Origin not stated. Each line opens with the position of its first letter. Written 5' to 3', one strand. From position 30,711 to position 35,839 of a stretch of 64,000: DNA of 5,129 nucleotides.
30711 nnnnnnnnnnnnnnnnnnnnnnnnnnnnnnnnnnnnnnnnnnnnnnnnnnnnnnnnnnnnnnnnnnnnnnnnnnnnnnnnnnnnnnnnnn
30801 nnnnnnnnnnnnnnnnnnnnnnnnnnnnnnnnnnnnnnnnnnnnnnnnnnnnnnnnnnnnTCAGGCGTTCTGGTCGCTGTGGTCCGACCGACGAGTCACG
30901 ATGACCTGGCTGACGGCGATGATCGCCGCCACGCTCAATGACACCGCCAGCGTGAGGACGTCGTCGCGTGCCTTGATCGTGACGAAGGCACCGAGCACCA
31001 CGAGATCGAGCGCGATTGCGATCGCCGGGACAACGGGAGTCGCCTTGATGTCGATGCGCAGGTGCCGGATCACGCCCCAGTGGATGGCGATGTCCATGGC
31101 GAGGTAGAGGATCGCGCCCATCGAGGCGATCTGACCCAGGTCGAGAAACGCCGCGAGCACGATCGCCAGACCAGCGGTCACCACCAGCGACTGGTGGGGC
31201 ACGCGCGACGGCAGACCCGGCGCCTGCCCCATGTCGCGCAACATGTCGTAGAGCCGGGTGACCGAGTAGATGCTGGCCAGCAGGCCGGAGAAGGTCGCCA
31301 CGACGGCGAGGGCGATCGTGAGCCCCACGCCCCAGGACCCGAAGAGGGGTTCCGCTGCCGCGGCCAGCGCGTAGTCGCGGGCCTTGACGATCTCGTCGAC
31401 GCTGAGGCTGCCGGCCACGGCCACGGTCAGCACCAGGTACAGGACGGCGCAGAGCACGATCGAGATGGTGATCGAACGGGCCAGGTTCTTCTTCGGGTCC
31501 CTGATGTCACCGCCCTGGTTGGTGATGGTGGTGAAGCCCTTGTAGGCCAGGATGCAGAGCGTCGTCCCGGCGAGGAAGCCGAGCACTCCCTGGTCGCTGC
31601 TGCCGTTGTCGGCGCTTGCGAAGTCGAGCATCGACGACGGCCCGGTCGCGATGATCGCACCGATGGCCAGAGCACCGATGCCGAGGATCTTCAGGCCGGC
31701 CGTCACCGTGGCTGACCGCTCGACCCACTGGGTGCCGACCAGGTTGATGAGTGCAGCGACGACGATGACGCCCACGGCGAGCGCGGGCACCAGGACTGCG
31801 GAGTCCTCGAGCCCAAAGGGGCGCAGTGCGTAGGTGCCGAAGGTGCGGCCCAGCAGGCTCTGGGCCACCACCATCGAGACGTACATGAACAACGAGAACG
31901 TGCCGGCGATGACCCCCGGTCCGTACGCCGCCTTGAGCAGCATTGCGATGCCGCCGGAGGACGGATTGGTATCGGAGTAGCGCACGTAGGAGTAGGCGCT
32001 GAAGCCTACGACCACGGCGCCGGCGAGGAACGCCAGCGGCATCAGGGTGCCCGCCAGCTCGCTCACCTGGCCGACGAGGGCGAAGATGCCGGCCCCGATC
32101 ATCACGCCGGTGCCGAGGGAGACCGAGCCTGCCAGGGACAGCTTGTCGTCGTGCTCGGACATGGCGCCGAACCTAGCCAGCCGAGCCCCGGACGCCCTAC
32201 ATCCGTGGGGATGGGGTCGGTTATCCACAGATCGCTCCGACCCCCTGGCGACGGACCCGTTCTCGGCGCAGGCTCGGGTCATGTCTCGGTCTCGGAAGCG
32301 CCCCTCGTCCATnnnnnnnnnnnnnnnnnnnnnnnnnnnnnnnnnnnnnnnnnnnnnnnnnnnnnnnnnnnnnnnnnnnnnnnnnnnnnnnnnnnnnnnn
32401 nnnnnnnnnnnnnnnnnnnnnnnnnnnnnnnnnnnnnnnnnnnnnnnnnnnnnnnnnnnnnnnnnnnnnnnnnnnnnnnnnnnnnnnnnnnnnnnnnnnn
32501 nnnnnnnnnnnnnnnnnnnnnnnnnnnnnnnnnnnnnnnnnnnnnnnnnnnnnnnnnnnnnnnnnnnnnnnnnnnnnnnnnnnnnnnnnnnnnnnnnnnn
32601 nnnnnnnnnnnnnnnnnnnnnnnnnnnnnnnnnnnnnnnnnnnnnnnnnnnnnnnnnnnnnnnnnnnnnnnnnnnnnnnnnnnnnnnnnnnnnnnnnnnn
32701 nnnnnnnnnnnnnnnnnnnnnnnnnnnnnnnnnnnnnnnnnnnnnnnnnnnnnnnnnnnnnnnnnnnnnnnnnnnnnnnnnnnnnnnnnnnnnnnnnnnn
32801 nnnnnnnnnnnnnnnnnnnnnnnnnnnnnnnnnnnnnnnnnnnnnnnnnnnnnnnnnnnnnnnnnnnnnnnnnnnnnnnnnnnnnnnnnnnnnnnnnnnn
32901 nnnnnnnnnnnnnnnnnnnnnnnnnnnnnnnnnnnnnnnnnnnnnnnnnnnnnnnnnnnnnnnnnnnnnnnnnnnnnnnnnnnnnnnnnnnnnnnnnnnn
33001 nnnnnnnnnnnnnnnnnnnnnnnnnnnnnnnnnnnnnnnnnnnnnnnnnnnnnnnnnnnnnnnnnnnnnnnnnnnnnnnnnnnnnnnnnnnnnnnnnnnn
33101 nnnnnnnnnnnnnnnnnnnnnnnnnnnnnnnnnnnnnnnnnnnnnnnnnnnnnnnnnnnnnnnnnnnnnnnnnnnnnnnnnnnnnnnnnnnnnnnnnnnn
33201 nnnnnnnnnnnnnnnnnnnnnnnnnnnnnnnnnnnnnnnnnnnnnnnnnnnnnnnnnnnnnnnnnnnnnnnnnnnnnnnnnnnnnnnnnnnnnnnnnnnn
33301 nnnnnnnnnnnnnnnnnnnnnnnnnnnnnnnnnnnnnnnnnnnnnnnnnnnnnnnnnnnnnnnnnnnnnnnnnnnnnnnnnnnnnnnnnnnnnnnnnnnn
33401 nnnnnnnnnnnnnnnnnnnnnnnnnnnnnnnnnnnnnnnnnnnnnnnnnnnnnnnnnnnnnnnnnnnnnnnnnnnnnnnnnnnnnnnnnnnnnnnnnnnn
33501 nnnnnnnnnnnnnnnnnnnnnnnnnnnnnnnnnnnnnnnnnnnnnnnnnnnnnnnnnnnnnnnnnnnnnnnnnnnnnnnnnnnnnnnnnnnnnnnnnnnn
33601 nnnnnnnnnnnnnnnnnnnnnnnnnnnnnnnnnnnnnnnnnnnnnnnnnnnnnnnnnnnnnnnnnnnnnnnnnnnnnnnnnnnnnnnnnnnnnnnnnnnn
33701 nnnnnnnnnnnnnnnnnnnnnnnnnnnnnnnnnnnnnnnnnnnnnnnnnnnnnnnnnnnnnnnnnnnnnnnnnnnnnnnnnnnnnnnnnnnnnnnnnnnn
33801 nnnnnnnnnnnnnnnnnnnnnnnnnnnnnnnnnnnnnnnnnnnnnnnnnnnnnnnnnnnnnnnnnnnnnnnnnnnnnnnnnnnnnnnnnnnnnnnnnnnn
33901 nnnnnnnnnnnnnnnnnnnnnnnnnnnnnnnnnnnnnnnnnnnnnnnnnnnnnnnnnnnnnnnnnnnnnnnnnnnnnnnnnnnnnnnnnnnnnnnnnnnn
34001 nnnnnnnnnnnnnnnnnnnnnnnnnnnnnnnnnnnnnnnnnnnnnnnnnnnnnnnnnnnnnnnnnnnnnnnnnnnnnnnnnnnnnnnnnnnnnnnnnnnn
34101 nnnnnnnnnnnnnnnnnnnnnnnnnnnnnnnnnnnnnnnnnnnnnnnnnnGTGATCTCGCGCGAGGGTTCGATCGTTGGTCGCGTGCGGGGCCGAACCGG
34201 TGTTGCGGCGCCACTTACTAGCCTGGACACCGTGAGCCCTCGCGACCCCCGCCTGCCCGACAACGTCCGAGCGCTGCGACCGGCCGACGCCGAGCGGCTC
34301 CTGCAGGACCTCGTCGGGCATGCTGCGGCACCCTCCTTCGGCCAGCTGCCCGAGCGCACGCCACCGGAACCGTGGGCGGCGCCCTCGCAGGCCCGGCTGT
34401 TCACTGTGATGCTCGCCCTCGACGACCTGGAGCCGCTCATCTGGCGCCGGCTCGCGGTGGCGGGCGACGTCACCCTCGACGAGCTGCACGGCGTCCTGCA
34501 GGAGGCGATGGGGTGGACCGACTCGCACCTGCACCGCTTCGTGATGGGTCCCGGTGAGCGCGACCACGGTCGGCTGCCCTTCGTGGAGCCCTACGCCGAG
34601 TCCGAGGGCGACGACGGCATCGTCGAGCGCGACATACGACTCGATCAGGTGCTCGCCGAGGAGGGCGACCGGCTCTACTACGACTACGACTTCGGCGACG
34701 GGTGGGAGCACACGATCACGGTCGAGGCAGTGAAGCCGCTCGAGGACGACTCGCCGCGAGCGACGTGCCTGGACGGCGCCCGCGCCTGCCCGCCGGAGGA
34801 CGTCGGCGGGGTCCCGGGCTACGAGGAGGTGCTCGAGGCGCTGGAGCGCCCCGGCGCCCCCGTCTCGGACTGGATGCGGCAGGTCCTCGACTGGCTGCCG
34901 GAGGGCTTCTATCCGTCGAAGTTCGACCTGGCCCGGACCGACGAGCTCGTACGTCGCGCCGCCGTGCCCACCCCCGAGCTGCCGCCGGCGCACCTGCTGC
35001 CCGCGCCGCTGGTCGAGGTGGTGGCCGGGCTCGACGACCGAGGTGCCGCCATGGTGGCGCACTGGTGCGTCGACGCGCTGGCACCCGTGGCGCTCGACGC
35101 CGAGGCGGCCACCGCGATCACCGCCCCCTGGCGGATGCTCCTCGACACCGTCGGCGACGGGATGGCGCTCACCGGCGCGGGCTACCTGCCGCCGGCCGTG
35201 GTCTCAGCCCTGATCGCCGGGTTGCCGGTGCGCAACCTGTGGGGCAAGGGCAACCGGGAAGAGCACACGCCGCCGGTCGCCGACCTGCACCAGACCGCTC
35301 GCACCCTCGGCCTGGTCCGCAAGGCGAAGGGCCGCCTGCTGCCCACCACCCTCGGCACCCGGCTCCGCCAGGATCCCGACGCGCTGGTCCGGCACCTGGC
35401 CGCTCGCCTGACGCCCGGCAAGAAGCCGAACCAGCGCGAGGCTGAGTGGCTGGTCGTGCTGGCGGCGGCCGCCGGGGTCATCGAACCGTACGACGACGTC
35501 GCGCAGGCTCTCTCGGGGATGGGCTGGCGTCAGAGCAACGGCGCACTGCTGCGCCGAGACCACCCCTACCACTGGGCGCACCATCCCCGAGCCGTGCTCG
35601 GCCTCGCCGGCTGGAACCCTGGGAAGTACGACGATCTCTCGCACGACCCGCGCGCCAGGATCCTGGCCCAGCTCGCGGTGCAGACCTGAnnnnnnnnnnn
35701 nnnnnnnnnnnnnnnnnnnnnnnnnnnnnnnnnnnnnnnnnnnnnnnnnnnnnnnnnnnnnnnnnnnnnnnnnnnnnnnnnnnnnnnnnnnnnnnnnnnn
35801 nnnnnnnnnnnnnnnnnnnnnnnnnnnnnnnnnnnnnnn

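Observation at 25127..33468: Three dispersed paralogues of an uncharacterised ~400-440 aa family, each with the same promoter module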

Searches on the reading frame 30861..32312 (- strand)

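Call 26: search_protein_families(library=pfam, proteins=[window:30861-32312:-], max_evalue=0.001)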
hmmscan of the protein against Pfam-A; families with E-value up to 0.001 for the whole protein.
window:30861-32312:- (483 aa): 2 families
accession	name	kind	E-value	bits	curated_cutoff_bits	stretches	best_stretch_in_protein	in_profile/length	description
PF13520.12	AA_permease_2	-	1.7e-26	93.5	27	1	59-415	2-371/427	Amino acid permease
PF00324.27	AA_permease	-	8.1e-14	51.6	24.6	1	66-394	5-354/470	Amino acid permease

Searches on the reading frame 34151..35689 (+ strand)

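Call 26: search_protein_families(library=pfam, proteins=[window:34151-35689:+], max_evalue=0.001)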
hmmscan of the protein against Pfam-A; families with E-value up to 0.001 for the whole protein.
window:34151-35689:+ (512 aa): 1 family
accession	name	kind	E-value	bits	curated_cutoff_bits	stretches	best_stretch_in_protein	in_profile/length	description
PF07929.16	PRiA4_ORF3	-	5.6e-53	179.6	26.6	1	84-261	3-172/173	Plasmid pRiA4b ORF-3-like protein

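Call 58: search_protein_families(library=padloc, proteins=[window:34151-35689:+], max_evalue=0.01)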
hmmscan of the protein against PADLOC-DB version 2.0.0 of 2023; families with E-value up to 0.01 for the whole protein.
window:34151-35689:+ (512 aa): 0 families
